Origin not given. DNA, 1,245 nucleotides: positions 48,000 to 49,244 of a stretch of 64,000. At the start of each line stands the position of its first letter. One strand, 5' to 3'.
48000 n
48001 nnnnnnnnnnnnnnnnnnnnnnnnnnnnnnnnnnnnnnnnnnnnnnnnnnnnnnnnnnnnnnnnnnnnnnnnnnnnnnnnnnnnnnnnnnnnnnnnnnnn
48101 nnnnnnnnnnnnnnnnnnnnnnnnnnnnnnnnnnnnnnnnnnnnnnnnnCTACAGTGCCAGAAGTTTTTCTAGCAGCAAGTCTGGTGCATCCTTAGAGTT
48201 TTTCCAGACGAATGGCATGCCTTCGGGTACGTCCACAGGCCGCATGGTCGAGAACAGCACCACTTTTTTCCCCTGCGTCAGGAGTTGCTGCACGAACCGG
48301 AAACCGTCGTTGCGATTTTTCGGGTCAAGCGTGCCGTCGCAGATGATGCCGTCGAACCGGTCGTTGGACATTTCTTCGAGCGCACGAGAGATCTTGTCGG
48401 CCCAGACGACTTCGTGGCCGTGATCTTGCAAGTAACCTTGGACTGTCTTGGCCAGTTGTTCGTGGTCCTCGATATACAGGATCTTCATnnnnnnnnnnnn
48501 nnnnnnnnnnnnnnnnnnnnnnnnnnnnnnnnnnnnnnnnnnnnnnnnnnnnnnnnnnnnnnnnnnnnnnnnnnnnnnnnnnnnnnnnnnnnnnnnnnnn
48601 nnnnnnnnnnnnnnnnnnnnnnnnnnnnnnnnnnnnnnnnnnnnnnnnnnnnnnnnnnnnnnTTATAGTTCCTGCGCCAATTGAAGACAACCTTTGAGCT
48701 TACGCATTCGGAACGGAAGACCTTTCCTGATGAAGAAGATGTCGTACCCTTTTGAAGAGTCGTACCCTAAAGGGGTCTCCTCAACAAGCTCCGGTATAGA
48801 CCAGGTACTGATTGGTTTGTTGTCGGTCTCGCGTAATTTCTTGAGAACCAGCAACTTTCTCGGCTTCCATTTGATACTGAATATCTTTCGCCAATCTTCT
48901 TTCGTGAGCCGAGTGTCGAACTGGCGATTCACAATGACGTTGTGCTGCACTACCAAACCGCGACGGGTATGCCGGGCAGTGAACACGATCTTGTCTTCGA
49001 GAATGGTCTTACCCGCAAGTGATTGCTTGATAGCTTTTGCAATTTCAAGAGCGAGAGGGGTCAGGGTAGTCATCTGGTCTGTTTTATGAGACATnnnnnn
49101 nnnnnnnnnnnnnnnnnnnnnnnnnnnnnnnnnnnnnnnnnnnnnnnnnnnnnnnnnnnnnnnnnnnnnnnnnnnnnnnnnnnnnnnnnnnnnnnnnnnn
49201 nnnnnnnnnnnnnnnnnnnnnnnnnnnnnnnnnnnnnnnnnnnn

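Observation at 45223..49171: Minus-strand array of small genes built from repeated promoter/terminator modules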

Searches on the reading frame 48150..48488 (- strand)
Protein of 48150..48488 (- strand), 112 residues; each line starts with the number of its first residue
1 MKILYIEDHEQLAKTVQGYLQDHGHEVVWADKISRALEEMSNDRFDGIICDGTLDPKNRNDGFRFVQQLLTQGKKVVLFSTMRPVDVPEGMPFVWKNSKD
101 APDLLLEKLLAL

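Call 14: search_protein_families(library=pfam, proteins=[window:48150-48488:-], max_evalue=1)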
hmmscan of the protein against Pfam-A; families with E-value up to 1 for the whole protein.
window:48150-48488:- (112 aa): 2 families
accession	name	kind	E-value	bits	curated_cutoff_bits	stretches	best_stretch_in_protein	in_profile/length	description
PF00072.30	Response_reg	-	6.4e-09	36.4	30.2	1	3-79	1-75/111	Response regulator receiver domain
PF03698.18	UPF0180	-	0.14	12.8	25.4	1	14-53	10-43/77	Uncharacterised protein family (UPF0180)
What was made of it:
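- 48150..48488 (-): Gene I, 112 aa, a single-domain response regulator (REC). Pfam PF00072, E=6.4e-9, above the curated cutoff (call 14).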

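Call 16: find_encoding_contigs(protein=window:48150-48488:-, flank=10000, max_places=10)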
Protein window:48150-48488:- (112 aa): 3 contigs read that carry it; 3 places shown.
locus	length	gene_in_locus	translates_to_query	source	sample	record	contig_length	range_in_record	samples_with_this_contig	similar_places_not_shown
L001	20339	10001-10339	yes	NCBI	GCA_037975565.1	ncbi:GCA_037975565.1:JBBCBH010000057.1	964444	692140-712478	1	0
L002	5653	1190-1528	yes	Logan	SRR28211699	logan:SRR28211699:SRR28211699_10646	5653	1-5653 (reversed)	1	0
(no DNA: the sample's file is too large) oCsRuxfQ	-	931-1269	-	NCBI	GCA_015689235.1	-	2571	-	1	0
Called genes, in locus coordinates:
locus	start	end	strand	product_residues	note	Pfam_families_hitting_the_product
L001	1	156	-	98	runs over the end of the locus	-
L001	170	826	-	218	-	PF02525:Flavodoxin_2, PF03358:FMN_red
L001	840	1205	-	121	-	-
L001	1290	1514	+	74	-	PF13384:HTH_23 (weak), PF12728:HTH_17 (weak)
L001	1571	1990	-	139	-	PF03479:PCC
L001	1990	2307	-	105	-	PF14079:DUF4260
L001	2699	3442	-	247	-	-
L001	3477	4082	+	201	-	-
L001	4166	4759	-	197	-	PF15711:ILEI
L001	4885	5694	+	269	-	-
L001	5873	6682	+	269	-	-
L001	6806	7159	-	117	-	-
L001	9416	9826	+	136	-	-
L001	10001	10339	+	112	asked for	PF00072:Response_reg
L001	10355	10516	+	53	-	-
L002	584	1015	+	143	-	-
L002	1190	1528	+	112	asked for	PF00072:Response_reg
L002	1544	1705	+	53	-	-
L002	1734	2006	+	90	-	PF02954:HTH_8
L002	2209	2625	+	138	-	-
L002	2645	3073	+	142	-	-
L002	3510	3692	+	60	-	-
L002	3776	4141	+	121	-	-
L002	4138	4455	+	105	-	-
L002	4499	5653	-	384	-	?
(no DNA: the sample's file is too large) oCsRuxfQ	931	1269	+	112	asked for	PF00072:Response_reg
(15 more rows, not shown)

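Call 18: find_homologous_proteins(query=window:48150-48488:-, max_evalue=0.00001)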
Query window:48150-48488:- (112 aa): 2 proteins with E <= 0.00001 among 7 candidates.
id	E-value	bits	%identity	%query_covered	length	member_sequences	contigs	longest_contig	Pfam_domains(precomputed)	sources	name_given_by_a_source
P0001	1.6e-69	249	100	100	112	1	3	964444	PF00072.31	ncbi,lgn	ncbi:MAG: response regulator [Candidatus Doudnabacteria bacterium]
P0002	2.6e-44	168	77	88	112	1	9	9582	PF00072.31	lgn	-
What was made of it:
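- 48150..48488 (-): The only ortholog found, apart from the self hit, is 77% identical (call 18).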

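Call 19: find_encoding_contigs(protein=P0002, flank=10000, max_places=10)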
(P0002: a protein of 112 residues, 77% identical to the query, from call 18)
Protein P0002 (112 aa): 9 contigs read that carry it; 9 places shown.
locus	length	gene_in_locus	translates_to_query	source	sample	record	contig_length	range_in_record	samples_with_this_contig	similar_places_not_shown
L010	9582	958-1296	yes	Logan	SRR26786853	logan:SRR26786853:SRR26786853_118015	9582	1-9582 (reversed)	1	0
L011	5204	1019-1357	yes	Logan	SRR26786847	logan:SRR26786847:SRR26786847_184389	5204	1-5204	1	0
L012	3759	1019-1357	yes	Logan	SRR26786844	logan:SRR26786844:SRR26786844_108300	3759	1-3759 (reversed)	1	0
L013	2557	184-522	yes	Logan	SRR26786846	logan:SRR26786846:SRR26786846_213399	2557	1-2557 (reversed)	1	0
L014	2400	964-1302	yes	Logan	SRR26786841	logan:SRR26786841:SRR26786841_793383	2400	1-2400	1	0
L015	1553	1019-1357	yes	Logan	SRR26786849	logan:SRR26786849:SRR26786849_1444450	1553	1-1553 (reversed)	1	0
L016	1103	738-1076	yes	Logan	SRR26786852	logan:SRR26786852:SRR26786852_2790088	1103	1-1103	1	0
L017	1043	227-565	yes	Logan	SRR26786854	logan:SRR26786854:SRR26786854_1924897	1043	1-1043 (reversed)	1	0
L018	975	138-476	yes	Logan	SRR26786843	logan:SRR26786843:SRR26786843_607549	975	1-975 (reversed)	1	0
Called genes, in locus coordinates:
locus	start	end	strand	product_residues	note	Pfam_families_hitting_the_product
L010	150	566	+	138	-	-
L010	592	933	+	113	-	-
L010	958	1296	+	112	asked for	PF00072:Response_reg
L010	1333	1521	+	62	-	-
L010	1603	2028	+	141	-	-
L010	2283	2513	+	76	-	-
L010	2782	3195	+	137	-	-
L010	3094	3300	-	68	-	-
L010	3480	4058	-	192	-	PF00574:CLP_protease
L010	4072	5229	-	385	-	PF08529:NusA_N, PF13184:KH_NusA_1st, PF26594:KH_NusA_2nd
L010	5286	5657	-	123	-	PF08378:NERD, PF02021:UPF0102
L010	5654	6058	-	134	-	-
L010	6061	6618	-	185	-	PF01209:Ubie_methyltran (weak), PF05175:MTS (weak), PF13489:Methyltransf_23, PF06325:PrmA (weak), PF13847:Methyltransf_31, PF08241:Methyltransf_11, PF08242:Methyltransf_12, PF13649:Methyltransf_25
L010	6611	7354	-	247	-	PF13277:YmdB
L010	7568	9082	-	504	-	PF12072:RNase_Y_N, PF00013:KH_1 (weak), PF22891:KH_PNO1_2nd (faint), PF08668:HDOD (faint), PF01966:HD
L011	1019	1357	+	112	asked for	PF00072:Response_reg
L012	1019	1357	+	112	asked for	PF00072:Response_reg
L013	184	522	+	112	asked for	PF00072:Response_reg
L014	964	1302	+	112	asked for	PF00072:Response_reg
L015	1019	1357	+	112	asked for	PF00072:Response_reg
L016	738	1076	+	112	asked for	PF00072:Response_reg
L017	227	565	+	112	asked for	PF00072:Response_reg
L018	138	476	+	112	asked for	PF00072:Response_reg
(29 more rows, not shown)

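Call 41: search_protein_families(library=padloc, proteins=[window:48150-48488:-], max_evalue=0.1)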
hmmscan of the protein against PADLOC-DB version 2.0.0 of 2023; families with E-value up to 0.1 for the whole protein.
window:48150-48488:- (112 aa): 2 families
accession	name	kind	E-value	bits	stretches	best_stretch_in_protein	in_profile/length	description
PDLC04055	PD-T4-6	-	0.0022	14.8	1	2-65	367-430/496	-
PDLC04725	PDC-M60B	-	0.024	12.5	1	2-54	5-59/158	-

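Call 42: search_protein_families(library=phrogs, proteins=[window:48150-48488:-], max_evalue=0.1)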
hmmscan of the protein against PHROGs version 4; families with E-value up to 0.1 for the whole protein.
window:48150-48488:- (112 aa): 3 families
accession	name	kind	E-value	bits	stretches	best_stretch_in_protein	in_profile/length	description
phrog_731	-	unknown function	1.3e-09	38.7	1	1-76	2-75/227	-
phrog_5982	-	unknown function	5.7e-06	25.5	1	2-78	870-945/1030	-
phrog_20458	-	unknown function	0.0016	17.7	1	2-64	699-760/829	-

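Call 43: search_protein_families(library=ncbifam, proteins=[window:48150-48488:-], max_evalue=0.1)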
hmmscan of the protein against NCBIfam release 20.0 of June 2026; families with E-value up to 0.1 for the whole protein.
window:48150-48488:- (112 aa): 44 families (the best 25 are shown)
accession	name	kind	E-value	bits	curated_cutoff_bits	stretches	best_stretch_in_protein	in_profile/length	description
NF007969.0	PRK10693.1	equivalog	1.2e-06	27.8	329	1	2-77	9-81/337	two-component system response regulator RssB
NF008296.0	PRK11083.1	equivalog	1.7e-06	27.6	273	1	2-85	5-85/228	two-component system response regulator CreB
TIGR02956.1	TMAO_torS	equivalog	6.5e-06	24.5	676.5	1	2-69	703-767/967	TMAO reductase system sensor histidine kinase/response regulator TorS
NF045914.1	RespRegNblR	equivalog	2.2e-05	24.2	300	1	2-82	8-85/228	response regulator transcription factor NblR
NF051850.1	RespRegRprY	equivalog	5.3e-05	22.7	370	1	1-83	5-85/234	response regulator transcription factor RprY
NF046022.1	RespRegCpdRBruc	equivalog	0.00035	20.5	180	1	2-52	3-53/120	cell cycle two-component system response regulator CpdR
NF038297.2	hybrid_HK_HrmK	equivalog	0.00037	19.3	725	1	2-72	492-559/607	hybrid histidine kinase/response regulator HrmK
NF045505.1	RR_RssB_Pseudo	equivalog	0.00045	19.4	700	1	2-74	7-76/394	two-component system response regulator RssB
NF006623.1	PRK09191.1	subfamily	0.00052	19.8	240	1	2-82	139-218/258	PhyR family response regulator anti-anti-sigma factor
NF045717.1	DVU0259_DivK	exception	0.00066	19.8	160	1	2-70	4-69/117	DVU0259 family response regulator domain-containing protein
NF052313.1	T9SS_RR_PorX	equivalog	0.0011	17.9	300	1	2-53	2-53/513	T9SS response regulator signal transducer PorX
NF008034.0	PRK10766.1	equivalog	0.0013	18.3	275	1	2-80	4-79/231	two-component system response regulator TorR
NF052596.1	RR_EAL_PvrR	equivalog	0.0015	17.2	580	1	2-76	5-77/398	response regulator cyclic di-GMP phosphodiesterase PvrR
TIGR03787.1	marine_sort_RR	equivalog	0.0018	17.8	335.7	1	2-86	2-86/227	proteobacterial dedicated sortase system response regulator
NF007977.0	PRK10701.1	equivalog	0.0022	17.5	330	1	2-72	3-70/241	two-component system response regulator RstA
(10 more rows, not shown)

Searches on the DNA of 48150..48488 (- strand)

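Call 35: search_rna_families(sources=[L010, L036], threshold=evalue, max_evalue=1)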
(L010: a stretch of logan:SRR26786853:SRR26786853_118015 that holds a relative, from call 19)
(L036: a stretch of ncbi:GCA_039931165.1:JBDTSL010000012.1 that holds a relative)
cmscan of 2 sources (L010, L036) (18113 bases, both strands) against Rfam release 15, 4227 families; matches with E-value up to 1: 5.
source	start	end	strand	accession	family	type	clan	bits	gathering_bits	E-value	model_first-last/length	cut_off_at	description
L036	1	65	-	RF00177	SSU_rRNA_bacteria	Gene; rRNA;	CL00111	58.4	50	1.4e-14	1-65/1533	3'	Bacterial small subunit ribosomal RNA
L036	6100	6161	+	RF03735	mir-1502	Gene; miRNA;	-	27.5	66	0.87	1-59/59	no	mir-1502 microRNA precursor family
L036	6099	6160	-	RF03735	mir-1502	Gene; miRNA;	-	27.2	66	1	1-59/59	no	mir-1502 microRNA precursor family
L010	4284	4385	-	RF00291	snoR639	Gene; snRNA; snoRNA; HACA-box;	-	21.4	42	0.88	1-140/140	no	Small nucleolar RNA snoR639/H1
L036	1199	1308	+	RF02491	Gl_U1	Gene; snRNA; splicing;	CL00005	19.8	100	0.68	1-121/121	no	Giardia U1 spliceosomal RNA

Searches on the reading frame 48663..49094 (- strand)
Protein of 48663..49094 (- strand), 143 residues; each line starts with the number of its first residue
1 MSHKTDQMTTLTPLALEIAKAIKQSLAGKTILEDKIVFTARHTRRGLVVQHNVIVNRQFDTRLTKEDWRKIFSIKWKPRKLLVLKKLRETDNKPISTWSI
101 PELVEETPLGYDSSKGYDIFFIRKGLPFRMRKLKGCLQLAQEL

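Call 14: search_protein_families(library=pfam, proteins=[window:48663-49094:-], max_evalue=1)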
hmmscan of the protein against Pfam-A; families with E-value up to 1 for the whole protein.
window:48663-49094:- (143 aa): 0 families

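Call 41: search_protein_families(library=padloc, proteins=[window:48663-49094:-], max_evalue=0.1)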
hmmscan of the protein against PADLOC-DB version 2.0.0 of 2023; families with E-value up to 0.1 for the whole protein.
window:48663-49094:- (143 aa): 0 families

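Call 42: search_protein_families(library=phrogs, proteins=[window:48663-49094:-], max_evalue=0.1)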
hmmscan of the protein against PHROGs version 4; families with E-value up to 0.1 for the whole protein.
window:48663-49094:- (143 aa): 0 families

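Call 43: search_protein_families(library=ncbifam, proteins=[window:48663-49094:-], max_evalue=0.1)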
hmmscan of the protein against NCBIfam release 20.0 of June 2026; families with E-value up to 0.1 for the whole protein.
window:48663-49094:- (143 aa): 0 families

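Call 52: find_homologous_proteins(query=window:48663-49094:-, max_evalue=0.001)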
Query window:48663-49094:- (143 aa): 1 proteins with E <= 0.001 among 10 candidates.
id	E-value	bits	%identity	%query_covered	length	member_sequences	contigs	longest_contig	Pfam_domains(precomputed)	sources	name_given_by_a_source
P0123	8.7e-89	312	100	100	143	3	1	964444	-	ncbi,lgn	ncbi:MAG: hypothetical protein WDN47_04285 [Candidatus Doudnabacteria bacterium]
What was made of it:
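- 48663..49094 (-): Gene J, 143 aa, an orphan. Its C-terminal part is paralogous to B (B/J family, possibly winged-helix). Only a self hit in 5.8 billion proteins (call 52).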
